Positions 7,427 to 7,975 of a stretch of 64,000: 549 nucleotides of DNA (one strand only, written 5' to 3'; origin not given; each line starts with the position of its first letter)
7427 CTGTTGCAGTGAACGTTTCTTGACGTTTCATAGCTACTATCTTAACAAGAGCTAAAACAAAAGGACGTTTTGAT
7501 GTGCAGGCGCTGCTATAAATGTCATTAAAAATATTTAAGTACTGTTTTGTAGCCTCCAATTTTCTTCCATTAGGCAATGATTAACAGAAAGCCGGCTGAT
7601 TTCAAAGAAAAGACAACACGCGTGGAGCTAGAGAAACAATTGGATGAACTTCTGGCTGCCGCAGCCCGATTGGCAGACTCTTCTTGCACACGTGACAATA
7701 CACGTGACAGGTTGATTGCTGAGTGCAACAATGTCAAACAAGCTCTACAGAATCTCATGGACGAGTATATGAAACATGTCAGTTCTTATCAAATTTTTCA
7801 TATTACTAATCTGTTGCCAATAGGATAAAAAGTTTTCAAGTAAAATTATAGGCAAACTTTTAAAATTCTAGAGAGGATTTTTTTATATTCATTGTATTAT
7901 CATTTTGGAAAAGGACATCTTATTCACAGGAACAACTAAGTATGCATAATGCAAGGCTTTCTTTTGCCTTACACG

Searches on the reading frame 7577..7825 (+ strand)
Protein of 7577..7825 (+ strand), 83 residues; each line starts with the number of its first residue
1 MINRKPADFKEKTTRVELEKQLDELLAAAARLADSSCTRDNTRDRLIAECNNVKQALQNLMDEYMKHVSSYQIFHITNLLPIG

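Call 23: list_cluster_members(proteins=[P0157, P0159, P0160, P0161, P0165, P0007, P0008, P0009, window:7577-7825:+, window:14004-14330:+])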
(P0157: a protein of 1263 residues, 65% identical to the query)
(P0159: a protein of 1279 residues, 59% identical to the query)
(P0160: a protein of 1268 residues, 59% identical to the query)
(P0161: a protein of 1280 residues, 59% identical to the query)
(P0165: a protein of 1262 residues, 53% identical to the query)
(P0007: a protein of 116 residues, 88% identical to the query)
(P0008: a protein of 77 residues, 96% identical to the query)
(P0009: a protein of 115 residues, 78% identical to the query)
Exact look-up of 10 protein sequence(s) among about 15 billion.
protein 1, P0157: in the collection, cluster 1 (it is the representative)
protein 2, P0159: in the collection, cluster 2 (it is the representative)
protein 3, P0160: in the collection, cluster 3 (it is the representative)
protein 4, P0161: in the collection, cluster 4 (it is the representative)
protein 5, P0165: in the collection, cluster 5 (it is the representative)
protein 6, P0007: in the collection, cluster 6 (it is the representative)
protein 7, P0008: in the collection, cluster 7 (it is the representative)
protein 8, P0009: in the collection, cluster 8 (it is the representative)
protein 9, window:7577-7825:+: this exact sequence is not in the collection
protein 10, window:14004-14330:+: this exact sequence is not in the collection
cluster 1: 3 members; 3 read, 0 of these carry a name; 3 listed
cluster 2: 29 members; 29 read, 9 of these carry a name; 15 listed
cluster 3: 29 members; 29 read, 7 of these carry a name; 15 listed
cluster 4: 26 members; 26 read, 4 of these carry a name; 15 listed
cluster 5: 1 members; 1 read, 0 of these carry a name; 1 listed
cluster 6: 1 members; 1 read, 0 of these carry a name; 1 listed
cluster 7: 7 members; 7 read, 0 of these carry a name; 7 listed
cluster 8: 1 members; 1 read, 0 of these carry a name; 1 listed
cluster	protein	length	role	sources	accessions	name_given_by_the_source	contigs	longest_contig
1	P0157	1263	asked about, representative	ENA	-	-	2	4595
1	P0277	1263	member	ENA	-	-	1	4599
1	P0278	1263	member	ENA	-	-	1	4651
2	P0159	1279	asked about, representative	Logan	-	-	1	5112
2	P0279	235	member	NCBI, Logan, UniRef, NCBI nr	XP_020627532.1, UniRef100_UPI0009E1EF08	catenin alpha-2-like [Orbicella faveolata] | catenin alpha-2-like n=1 Tax=Orbicella faveolata TaxID=48498 RepID=UPI0009E1EF08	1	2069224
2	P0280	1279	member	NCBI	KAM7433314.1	Catenin alpha-1 [Porites harrisoni]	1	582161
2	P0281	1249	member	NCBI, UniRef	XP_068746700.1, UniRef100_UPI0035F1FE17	catenin alpha-2-like isoform X2 [Montipora capricornis] | catenin alpha-2-like isoform X2 n=1 Tax=Montipora capricornis TaxID=246305 ...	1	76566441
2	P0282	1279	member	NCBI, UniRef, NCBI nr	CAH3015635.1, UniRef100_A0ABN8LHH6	unnamed protein product [Porites evermanni] | ILEI/PANDER domain-containing protein n=1 Tax=Porites evermanni TaxID=104178 ...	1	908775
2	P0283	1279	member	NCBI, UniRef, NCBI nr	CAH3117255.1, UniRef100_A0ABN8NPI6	unnamed protein product [Porites lobata] | ILEI/PANDER domain-containing protein n=1 Tax=Porites lobata TaxID=104759 ...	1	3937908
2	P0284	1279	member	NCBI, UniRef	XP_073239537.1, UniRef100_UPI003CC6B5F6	catenin alpha-2-like [Porites lutea] | catenin alpha-2-like n=1 Tax=Porites lutea TaxID=51062 RepID=UPI003CC6B5F6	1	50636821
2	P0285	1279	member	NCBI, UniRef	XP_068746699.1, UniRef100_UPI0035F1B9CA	catenin alpha-2-like isoform X1 [Montipora capricornis] | catenin alpha-2-like isoform X1 n=1 Tax=Montipora capricornis TaxID=246305 ...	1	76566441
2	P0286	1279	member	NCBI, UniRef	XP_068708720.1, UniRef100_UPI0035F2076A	catenin alpha-2-like [Montipora foliosa] | catenin alpha-2-like n=1 Tax=Montipora foliosa TaxID=591990 RepID=UPI0035F2076A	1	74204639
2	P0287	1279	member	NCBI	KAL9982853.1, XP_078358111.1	hypothetical protein ACROYT_G004962 [Oculina patagonica]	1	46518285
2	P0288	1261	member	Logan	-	-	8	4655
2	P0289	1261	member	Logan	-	-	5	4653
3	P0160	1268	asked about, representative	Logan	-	-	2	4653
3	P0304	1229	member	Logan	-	-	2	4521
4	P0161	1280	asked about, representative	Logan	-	-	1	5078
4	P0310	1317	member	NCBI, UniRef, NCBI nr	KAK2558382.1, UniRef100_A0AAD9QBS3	Catenin alpha-2 [Acropora cervicornis] | Catenin alpha-2 n=1 Tax=Acropora cervicornis TaxID=6130 RepID=A0AAD9QBS3_ACRCE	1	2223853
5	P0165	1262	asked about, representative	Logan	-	-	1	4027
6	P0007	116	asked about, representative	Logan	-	-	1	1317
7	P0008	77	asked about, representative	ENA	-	-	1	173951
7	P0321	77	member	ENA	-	-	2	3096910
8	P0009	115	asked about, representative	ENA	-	-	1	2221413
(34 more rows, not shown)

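Call 53: find_encoding_contigs(protein=P0321, flank=6000, max_places=3)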
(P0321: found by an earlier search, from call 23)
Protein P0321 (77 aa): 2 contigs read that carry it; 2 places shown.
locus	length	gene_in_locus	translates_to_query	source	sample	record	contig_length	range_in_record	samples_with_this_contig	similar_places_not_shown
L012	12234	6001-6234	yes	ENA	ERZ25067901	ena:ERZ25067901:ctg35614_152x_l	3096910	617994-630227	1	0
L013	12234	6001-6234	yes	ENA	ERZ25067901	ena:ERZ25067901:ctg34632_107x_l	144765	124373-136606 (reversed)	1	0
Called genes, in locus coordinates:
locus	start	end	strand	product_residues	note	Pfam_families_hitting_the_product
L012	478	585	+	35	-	-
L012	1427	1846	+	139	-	PF00078:RVT_1 (weak)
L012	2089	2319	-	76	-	-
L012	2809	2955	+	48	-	-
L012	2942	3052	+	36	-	-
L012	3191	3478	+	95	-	-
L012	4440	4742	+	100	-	-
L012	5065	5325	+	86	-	PF15711:ILEI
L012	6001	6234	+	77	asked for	-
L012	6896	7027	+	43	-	-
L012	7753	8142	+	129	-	PF15711:ILEI (weak)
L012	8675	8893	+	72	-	-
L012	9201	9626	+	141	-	-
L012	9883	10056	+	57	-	-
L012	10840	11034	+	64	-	PF01044:Vinculin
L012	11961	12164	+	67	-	-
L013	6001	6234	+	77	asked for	-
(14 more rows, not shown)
